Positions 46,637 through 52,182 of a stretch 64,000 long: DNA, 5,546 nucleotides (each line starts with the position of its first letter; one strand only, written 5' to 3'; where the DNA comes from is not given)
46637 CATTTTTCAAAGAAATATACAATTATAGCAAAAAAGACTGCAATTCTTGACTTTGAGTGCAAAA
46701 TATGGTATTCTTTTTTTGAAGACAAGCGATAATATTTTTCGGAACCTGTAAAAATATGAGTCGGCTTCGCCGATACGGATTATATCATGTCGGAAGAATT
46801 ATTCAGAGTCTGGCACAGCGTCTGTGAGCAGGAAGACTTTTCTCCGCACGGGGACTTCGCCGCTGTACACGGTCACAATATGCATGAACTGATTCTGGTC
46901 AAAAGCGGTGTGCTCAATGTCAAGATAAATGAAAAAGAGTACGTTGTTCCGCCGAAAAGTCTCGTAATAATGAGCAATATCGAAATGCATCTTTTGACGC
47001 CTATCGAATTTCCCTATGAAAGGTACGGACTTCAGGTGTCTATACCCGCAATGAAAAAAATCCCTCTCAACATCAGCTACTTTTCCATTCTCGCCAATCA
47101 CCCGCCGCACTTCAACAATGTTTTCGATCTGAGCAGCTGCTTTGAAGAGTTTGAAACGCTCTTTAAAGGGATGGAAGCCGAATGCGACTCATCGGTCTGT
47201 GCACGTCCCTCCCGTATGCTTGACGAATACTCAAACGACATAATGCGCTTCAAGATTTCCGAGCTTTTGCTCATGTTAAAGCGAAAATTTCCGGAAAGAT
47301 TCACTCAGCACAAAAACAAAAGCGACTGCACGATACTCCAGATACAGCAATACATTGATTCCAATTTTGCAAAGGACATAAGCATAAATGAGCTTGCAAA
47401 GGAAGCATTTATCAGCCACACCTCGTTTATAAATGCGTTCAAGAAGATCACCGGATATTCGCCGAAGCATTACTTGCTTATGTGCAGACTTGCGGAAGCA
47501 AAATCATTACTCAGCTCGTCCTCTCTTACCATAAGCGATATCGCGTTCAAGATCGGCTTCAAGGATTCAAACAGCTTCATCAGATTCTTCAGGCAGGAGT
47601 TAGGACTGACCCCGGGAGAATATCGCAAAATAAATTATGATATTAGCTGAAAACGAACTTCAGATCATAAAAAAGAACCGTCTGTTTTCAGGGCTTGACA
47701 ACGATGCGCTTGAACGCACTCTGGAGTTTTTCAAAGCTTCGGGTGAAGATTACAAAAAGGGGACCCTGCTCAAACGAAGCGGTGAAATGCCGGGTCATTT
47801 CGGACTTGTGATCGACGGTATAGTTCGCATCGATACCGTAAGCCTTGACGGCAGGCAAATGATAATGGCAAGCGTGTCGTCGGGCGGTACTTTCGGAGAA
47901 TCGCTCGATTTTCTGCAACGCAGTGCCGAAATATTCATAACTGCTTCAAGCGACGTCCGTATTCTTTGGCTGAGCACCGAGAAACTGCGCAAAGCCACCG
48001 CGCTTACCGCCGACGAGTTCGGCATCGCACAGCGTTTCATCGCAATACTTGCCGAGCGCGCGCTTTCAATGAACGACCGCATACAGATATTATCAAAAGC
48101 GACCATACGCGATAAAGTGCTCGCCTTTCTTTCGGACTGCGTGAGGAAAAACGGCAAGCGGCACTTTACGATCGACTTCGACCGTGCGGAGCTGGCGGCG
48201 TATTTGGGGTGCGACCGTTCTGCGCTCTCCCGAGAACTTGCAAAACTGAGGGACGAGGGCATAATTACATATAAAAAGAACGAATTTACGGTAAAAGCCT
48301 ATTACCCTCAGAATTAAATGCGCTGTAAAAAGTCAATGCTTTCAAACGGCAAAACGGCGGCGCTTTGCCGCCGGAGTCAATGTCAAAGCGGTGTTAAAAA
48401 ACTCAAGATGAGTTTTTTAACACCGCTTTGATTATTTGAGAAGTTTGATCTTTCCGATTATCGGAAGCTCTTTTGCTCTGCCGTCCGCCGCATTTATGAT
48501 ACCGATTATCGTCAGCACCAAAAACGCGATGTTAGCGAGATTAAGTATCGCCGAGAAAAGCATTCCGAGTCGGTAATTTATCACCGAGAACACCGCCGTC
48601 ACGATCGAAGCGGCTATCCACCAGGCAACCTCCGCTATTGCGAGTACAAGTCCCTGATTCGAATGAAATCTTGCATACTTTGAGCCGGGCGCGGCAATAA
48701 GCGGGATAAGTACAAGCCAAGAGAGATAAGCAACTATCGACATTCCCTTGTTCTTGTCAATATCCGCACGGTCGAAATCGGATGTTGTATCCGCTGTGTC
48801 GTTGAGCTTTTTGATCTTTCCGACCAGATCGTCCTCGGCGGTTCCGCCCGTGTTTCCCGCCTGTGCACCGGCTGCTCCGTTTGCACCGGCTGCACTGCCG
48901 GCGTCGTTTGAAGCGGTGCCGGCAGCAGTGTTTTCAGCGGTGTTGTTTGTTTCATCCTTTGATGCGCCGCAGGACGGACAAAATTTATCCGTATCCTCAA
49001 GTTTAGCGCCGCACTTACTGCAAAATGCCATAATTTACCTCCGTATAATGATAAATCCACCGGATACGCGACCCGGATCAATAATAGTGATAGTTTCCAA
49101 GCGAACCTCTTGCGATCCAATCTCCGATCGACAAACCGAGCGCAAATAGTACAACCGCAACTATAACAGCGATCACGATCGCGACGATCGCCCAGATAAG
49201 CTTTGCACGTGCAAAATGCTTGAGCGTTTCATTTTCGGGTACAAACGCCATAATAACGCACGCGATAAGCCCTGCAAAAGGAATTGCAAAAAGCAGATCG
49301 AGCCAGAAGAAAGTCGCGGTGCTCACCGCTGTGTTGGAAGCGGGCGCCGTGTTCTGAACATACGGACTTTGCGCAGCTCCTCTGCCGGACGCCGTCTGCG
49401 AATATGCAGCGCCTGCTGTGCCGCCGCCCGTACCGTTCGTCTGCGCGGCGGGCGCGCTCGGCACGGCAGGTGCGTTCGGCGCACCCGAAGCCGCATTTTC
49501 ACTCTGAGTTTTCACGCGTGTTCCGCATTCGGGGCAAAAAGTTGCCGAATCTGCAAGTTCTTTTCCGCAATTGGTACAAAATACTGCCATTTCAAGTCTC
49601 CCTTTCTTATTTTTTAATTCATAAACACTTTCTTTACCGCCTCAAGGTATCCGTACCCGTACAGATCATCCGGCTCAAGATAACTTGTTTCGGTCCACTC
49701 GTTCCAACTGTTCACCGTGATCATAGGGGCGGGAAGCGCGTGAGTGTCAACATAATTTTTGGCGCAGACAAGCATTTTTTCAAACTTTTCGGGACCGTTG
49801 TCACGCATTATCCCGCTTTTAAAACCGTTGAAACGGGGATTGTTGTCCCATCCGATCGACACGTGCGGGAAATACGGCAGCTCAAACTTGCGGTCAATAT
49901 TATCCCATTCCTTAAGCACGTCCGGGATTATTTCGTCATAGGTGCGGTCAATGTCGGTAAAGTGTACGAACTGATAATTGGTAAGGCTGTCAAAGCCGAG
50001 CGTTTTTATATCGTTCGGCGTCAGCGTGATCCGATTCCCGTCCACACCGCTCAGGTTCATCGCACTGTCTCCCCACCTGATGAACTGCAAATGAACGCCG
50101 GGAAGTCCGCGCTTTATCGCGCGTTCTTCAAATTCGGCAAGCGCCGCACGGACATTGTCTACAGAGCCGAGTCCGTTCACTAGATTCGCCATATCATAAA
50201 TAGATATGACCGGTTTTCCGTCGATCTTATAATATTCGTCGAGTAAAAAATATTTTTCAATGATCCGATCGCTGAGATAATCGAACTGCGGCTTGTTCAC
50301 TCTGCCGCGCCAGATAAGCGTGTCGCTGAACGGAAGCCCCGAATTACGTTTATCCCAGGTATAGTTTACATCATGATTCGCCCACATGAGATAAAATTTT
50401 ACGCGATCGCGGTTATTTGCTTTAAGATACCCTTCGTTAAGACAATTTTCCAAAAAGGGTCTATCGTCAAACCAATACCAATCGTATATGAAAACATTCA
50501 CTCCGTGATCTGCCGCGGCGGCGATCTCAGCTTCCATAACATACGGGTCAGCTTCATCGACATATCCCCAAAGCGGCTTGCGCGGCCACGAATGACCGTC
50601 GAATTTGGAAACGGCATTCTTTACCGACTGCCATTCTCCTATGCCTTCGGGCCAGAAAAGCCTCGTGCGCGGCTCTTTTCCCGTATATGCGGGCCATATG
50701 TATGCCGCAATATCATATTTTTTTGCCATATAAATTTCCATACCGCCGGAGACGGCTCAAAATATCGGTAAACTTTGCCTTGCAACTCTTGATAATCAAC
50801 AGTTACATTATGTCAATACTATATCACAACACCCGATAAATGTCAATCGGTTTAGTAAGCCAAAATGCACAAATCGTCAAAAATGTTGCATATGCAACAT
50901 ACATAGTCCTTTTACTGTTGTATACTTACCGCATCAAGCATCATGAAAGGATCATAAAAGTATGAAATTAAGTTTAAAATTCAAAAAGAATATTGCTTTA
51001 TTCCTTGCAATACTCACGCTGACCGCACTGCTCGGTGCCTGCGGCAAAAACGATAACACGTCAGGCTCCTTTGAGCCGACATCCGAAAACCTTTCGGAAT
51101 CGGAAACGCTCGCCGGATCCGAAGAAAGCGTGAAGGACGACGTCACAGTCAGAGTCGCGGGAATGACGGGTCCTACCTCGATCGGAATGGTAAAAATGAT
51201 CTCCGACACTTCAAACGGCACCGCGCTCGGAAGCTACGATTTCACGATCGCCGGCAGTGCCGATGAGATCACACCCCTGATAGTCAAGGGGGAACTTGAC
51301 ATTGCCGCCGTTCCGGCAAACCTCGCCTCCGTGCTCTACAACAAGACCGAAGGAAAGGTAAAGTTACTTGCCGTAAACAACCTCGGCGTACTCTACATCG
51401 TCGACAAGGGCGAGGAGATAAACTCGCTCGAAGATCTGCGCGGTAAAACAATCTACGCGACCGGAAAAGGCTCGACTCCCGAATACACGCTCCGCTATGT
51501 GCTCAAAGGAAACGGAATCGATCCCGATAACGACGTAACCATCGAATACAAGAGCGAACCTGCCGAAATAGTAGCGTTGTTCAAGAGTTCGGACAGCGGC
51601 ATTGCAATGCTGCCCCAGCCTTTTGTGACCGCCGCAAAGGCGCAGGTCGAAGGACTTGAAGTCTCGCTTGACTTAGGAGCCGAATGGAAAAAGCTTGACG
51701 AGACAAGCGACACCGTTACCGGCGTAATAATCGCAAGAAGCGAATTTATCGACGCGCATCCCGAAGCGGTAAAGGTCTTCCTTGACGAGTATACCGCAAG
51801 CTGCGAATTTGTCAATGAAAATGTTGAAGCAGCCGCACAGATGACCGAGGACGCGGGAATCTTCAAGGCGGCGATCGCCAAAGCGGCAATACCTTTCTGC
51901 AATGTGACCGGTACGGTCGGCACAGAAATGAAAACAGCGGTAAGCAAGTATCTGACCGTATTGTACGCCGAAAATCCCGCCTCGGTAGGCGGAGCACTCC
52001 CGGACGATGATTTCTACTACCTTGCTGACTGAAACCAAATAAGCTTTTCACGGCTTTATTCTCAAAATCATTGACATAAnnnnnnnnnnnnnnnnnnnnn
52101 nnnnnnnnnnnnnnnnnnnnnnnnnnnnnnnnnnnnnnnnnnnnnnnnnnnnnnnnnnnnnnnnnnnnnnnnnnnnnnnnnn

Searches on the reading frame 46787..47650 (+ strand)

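Call 46: search_protein_families(library=pfam, proteins=[window:46787-47650:+], max_evalue=0.0001)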
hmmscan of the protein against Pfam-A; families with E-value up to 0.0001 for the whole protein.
window:46787-47650:+ (287 aa): 3 families
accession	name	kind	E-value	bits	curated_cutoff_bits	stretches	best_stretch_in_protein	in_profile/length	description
PF12833.13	HTH_18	-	2.1e-23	82.9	33.6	1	203-281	1-79/80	Helix-turn-helix domain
PF00165.29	HTH_AraC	-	3.3e-19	69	26.6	2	243-281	2-42/42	Bacterial regulatory helix-turn-helix proteins, AraC family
PF02311.25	AraC_binding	-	1.7e-05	25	21.1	1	24-99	15-91/135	AraC-like ligand binding domain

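Call 87: search_protein_families(library=ncbifam, proteins=[window:46787-47650:+], max_evalue=0.001)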
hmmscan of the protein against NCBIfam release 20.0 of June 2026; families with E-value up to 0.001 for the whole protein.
window:46787-47650:+ (287 aa): 32 families (the best 25 are shown)
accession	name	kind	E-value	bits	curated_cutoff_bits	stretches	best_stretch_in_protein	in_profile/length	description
NF047455.1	TF_Staph_AryK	equivalog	1.6e-21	76.3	850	1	151-281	125-257/759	transcriptional regulator AryK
NF010028.0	PRK13503.1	equivalog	5.9e-21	75.1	288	1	159-281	152-271/278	HTH-type transcriptional activator RhaS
NF006902.0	PRK09393.1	equivalog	5e-19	68.7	425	1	178-281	217-320/327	transcriptional regulator FtrA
NF007860.0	PRK10572.1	equivalog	5.4e-19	68.1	208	1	148-283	153-285/292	arabinose operon transcriptional regulator AraC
NF010026.0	PRK13501.1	equivalog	2.3e-18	66.4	363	1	137-281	132-276/290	HTH-type transcriptional activator RhaR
NF047788.1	TransRegPocR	equivalog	2.7e-18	66.3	500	1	167-285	173-293/296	transcriptional regulator PocR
TIGR04094.1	adjacent_YSIRK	equivalog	1.2e-17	64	200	1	176-280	280-383/383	YSIRK-targeted surface antigen transcriptional regulator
NF010025.2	PRK13500.1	equivalog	1.5e-16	60.8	525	1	24-282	30-277/282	HTH-type transcriptional activator RhaR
NF007693.0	PRK10371.1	equivalog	2.4e-16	59.8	253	1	139-283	155-300/309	transcriptional regulator MelR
TIGR02297.1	HpaA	equivalog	1.9e-15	56.9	274.65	1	162-281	165-286/287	4-hydroxyphenylacetate catabolism regulatory protein HpaA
NF049932.1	TranspRegBtr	equivalog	2.2e-15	56.2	900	1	173-281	156-264/531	bacillibactin transport transcriptional regulator Btr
NF010027.0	PRK13502.1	equivalog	3.4e-14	53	384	1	23-282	29-277/282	HTH-type transcriptional activator RhaR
NF012144.2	ramA_TF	equivalog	4.2e-12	46.5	180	1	183-283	7-107/108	RamA family antibiotic efflux transcriptional regulator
NF040475.1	chlor_reg_RclR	equivalog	7.9e-12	45.1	400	1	195-281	191-277/284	reactive chlorine-specific transcriptional regulator RclR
NF052371.1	TransRegGbdRPseu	equivalog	9.5e-12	44.6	480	1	181-283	225-327/365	choline metabolism transcriptional regulator GbdR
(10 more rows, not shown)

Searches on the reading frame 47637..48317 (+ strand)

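Call 46: search_protein_families(library=pfam, proteins=[window:47637-48317:+], max_evalue=0.0001)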
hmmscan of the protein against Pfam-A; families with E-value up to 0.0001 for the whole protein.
window:47637-48317:+ (226 aa): 3 families
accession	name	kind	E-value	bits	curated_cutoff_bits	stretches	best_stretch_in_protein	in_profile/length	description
PF00027.35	cNMP_binding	-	4.4e-10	39.8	27.5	1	38-119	3-84/89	Cyclic nucleotide-binding domain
PF13545.12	HTH_Crp_2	-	4.9e-10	39.7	27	1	160-219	2-61/70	Crp-like helix-turn-helix domain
PF01022.26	HTH_5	-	7.8e-05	22.9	22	0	185-212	20-47/47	Bacterial regulatory protein, arsR family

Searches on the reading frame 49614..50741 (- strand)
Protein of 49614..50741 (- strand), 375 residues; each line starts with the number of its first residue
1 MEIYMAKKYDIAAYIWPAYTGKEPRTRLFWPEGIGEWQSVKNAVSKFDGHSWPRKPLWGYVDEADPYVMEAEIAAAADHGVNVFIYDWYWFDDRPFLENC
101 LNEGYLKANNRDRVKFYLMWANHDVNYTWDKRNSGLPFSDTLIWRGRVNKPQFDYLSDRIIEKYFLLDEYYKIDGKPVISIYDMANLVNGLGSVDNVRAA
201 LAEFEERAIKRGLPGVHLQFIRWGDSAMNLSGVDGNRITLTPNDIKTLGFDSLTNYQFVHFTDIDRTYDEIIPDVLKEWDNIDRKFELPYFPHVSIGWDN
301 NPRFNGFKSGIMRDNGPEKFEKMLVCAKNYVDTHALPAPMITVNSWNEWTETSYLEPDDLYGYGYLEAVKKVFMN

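Call 46: search_protein_families(library=pfam, proteins=[window:49614-50741:-], max_evalue=0.0001)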
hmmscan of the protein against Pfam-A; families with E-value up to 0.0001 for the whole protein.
window:49614-50741:- (375 aa): 1 family
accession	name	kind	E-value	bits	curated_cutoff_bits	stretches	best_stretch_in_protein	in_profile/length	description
PF14307.12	Glyco_tran_WbsX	-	1.6e-48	166.4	25.1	1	26-369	15-350/350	Glycosyltransferase WbsX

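Call 87: search_protein_families(library=ncbifam, proteins=[window:49614-50741:-], max_evalue=0.001)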
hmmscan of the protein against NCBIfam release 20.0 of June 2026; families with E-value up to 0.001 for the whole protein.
window:49614-50741:- (375 aa): 0 families

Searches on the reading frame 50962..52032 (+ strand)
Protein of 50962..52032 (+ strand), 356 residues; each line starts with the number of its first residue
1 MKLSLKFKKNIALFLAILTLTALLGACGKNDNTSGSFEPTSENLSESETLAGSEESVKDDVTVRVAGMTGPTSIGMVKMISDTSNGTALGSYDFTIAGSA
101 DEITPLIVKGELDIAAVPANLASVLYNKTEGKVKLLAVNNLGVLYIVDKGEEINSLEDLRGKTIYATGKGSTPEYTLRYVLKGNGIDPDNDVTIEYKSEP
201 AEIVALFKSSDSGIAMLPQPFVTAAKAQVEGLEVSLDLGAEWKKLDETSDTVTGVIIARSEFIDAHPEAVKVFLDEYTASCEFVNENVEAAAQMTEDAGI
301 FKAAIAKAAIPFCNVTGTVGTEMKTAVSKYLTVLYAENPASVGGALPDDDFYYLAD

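Call 46: search_protein_families(library=pfam, proteins=[window:50962-52032:+], max_evalue=0.0001)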
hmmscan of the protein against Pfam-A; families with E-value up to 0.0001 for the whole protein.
window:50962-52032:+ (356 aa): 4 families
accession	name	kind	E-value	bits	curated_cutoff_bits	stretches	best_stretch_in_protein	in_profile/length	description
PF13379.11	NMT1_2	-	7.9e-10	39.4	24.7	1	100-294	45-247/252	NMT1-like family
PF09084.16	NMT1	-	3.2e-09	37.4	20.5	1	139-287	73-212/216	NMT1/THI5 like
PF12974.12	Phosphonate-bd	-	8.7e-09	35.5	27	1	93-277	32-216/242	ABC transporter, phosphonate, periplasmic substrate-binding protein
PF02621.19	VitK2_biosynth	-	2.1e-07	31.1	26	1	97-299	28-217/252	Menaquinone biosynthesis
